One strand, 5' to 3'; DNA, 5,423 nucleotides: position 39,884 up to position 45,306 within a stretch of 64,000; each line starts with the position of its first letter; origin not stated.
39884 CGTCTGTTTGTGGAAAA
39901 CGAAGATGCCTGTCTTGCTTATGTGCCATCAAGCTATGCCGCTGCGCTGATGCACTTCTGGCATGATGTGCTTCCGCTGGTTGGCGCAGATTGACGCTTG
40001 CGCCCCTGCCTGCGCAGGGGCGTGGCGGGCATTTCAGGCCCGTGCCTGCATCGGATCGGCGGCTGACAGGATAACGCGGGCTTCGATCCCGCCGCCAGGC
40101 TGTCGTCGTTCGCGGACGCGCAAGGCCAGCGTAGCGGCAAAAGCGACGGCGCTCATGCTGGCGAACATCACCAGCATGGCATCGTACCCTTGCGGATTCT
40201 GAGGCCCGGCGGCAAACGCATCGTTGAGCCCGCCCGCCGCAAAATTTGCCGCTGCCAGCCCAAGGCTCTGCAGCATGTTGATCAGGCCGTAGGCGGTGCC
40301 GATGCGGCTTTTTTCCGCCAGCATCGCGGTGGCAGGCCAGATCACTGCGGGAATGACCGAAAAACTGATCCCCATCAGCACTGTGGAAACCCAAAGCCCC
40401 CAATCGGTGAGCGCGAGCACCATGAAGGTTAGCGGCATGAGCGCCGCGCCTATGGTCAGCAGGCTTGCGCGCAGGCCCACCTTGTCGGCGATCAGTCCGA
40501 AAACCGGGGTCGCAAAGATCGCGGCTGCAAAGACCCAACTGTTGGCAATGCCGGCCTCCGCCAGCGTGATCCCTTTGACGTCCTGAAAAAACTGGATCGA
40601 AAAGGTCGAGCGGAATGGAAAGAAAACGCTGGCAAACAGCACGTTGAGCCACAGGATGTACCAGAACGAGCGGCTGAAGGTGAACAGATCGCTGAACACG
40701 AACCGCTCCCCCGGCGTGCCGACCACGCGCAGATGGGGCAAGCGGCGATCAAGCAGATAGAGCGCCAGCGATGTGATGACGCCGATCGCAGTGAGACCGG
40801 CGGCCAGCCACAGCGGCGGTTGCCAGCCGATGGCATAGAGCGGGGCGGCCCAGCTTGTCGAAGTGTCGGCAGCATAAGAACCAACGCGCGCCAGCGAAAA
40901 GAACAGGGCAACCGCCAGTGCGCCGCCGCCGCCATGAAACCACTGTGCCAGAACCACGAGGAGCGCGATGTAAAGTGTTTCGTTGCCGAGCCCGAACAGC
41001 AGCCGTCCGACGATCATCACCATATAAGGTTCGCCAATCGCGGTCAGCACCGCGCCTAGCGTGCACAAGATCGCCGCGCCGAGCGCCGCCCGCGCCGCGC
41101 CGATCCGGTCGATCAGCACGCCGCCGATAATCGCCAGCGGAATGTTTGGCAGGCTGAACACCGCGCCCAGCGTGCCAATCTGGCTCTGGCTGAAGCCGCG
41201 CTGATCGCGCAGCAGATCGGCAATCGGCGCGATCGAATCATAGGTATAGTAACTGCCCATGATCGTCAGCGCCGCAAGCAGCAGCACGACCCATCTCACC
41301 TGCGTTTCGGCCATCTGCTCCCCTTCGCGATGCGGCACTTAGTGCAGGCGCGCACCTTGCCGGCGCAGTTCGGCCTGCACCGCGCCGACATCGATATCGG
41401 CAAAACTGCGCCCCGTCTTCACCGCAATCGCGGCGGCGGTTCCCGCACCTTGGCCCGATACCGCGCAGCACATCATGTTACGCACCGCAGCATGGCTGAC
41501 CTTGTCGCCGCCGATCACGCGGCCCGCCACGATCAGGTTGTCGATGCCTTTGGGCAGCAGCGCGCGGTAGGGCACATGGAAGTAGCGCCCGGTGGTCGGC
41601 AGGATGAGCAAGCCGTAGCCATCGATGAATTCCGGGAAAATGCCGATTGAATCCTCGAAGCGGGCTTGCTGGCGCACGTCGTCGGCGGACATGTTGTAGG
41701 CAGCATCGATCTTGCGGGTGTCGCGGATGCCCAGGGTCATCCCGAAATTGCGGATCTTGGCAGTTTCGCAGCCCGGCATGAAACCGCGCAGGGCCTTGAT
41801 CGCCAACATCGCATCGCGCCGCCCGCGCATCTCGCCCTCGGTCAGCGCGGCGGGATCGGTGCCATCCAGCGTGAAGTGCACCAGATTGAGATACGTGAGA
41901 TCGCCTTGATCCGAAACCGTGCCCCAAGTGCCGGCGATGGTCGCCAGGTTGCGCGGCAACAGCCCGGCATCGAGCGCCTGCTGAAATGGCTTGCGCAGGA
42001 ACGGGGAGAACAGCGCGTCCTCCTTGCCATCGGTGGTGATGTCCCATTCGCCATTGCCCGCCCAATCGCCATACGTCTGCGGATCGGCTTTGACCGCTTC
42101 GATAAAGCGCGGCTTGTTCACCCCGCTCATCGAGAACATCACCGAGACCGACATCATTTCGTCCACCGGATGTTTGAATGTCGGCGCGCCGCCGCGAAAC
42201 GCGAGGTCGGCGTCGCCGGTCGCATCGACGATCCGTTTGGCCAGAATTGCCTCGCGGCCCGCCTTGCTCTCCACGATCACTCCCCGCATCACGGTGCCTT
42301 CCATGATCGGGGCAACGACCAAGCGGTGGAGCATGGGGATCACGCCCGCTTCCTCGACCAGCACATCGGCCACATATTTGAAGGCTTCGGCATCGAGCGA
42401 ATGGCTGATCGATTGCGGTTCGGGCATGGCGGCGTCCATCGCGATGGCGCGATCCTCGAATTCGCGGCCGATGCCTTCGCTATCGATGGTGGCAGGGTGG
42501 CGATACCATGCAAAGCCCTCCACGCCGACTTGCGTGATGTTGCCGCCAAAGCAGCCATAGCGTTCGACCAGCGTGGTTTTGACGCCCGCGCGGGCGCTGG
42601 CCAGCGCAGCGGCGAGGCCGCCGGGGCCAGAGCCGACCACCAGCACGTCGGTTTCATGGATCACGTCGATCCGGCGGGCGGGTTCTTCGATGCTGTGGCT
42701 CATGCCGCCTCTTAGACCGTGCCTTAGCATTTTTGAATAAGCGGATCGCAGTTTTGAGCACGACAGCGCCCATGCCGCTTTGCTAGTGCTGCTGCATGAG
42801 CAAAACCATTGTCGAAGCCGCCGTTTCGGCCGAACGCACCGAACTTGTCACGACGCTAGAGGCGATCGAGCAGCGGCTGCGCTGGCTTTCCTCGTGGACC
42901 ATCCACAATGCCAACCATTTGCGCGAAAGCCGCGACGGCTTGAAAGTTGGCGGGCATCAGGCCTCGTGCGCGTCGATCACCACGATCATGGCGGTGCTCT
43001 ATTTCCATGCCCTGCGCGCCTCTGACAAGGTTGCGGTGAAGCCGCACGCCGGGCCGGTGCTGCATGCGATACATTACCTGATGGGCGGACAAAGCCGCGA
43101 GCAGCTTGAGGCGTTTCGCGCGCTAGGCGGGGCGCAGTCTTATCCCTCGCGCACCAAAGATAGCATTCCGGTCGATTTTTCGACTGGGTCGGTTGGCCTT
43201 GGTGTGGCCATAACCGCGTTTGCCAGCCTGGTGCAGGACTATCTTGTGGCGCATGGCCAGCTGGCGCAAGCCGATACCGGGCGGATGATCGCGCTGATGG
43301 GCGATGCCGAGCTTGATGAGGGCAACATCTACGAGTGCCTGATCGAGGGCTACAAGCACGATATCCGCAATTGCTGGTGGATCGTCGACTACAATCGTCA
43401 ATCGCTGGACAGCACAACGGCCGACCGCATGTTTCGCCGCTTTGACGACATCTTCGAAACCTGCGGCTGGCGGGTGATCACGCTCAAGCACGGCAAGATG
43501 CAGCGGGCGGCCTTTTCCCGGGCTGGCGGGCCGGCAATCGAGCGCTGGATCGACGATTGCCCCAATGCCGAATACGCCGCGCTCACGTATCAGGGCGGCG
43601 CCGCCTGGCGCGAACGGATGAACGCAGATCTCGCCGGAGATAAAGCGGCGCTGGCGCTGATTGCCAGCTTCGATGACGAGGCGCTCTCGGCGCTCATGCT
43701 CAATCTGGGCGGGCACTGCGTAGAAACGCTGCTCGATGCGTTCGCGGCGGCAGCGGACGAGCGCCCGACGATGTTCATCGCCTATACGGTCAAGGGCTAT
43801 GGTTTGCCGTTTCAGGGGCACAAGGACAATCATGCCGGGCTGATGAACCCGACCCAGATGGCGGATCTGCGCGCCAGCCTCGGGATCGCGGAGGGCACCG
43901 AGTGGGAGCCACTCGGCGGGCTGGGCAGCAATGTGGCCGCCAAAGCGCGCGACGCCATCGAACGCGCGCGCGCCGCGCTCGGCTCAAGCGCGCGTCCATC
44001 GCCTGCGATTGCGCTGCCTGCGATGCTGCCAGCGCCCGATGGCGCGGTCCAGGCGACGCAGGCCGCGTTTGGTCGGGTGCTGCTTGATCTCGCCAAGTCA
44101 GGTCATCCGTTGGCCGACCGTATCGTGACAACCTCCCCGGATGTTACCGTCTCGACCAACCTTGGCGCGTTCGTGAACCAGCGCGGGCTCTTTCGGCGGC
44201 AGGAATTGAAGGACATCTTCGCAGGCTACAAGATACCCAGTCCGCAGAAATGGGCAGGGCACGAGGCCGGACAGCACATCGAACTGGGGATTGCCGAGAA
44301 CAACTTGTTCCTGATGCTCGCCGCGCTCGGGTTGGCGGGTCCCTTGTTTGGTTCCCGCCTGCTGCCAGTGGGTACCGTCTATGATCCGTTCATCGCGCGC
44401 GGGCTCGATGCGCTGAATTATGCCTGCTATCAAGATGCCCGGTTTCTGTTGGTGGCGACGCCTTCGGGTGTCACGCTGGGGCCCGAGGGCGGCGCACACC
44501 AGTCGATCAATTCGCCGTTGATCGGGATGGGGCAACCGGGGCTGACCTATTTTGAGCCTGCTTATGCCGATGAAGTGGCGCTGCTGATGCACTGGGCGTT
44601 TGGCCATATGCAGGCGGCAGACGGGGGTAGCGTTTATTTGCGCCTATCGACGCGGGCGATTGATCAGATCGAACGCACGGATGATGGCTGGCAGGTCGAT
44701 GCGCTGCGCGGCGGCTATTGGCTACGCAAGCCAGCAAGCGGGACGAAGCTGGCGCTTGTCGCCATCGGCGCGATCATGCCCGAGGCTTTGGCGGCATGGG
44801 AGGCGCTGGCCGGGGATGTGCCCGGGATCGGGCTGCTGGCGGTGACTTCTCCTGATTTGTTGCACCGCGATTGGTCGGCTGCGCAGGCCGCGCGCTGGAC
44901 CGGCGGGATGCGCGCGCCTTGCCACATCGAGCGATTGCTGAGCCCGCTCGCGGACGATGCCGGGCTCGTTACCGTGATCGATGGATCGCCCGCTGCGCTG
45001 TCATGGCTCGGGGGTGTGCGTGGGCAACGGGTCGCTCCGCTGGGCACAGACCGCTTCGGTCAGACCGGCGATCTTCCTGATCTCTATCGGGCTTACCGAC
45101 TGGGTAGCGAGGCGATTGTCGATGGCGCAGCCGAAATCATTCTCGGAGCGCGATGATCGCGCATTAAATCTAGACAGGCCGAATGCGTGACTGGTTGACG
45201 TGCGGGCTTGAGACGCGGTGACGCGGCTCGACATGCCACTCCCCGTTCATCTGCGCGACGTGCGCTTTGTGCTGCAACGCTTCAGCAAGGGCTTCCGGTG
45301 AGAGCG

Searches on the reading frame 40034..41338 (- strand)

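Call 18: search_protein_families(library=pfam, proteins=[window:40034-41338:-], max_evalue=0.00001)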
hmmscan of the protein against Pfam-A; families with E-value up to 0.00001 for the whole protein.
window:40034-41338:- (434 aa): 3 families
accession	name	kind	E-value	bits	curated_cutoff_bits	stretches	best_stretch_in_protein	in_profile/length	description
PF07690.21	MFS_1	-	2.1e-31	109.6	33.4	2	23-263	2-241/347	Major Facilitator Superfamily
PF12832.13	MFS_1_like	-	7.3e-07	29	25.2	0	249-409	23-182/373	MFS_1 like family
PF01306.25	LacY_symp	-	8.3e-07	28.6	24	0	220-370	11-160/413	LacY proton/sugar symporter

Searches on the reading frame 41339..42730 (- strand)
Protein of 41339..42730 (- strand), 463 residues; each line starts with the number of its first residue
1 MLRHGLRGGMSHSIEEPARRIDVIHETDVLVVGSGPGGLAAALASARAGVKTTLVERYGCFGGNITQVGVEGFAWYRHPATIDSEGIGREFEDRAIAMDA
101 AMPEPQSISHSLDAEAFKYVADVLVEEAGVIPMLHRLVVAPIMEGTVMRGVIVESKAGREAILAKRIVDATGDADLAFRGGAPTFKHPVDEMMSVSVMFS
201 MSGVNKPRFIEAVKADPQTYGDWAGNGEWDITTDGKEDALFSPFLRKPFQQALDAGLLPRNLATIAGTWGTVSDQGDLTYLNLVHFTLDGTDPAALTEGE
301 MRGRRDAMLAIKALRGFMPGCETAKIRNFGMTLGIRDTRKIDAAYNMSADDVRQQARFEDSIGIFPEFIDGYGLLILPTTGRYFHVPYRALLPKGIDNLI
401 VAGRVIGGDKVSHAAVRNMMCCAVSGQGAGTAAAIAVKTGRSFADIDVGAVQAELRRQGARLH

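Call 18: search_protein_families(library=pfam, proteins=[window:41339-42730:-], max_evalue=0.00001)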
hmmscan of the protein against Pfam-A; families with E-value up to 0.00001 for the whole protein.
window:41339-42730:- (463 aa): 6 families
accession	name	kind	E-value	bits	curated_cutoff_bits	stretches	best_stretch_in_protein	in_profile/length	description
PF12831.13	FAD_oxidored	-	1e-85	289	27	1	28-455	1-416/416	FAD dependent oxidoreductase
PF00890.30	FAD_binding_2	-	2.7e-09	37.1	20.4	1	28-66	1-39/414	FAD binding domain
PF13450.12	NAD_binding_8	-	6.7e-07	29.9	21.9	1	31-80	1-49/68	NAD(P)-binding Rossmann-like domain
PF01946.23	Thi4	-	9.6e-07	28.7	26.2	1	20-128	11-124/235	Thi4 family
PF07992.20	Pyr_redox_2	-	1e-06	28.9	26.1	1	28-121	2-58/291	Pyridine nucleotide-disulphide oxidoreductase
PF01494.25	FAD_binding_3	-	1.2e-06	28.5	22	1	26-58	1-33/349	FAD binding domain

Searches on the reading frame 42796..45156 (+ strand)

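Call 18: search_protein_families(library=pfam, proteins=[window:42796-45156:+], max_evalue=0.00001)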
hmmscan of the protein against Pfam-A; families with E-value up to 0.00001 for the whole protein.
window:42796-45156:+ (786 aa): 3 families
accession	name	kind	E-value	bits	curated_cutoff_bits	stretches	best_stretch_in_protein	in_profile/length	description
PF00456.26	Transketolase_N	-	4.9e-12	45.9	22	1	83-234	63-217/334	Transketolase, thiamine diphosphate binding domain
PF02779.29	Transket_pyr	-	9.4e-09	35.6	27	1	420-618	4-168/174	Transketolase, pyrimidine binding domain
PF17831.6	PDH_E1_M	-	8.6e-06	25.7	23.2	0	419-612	23-215/229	Pyruvate dehydrogenase E1 component middle domain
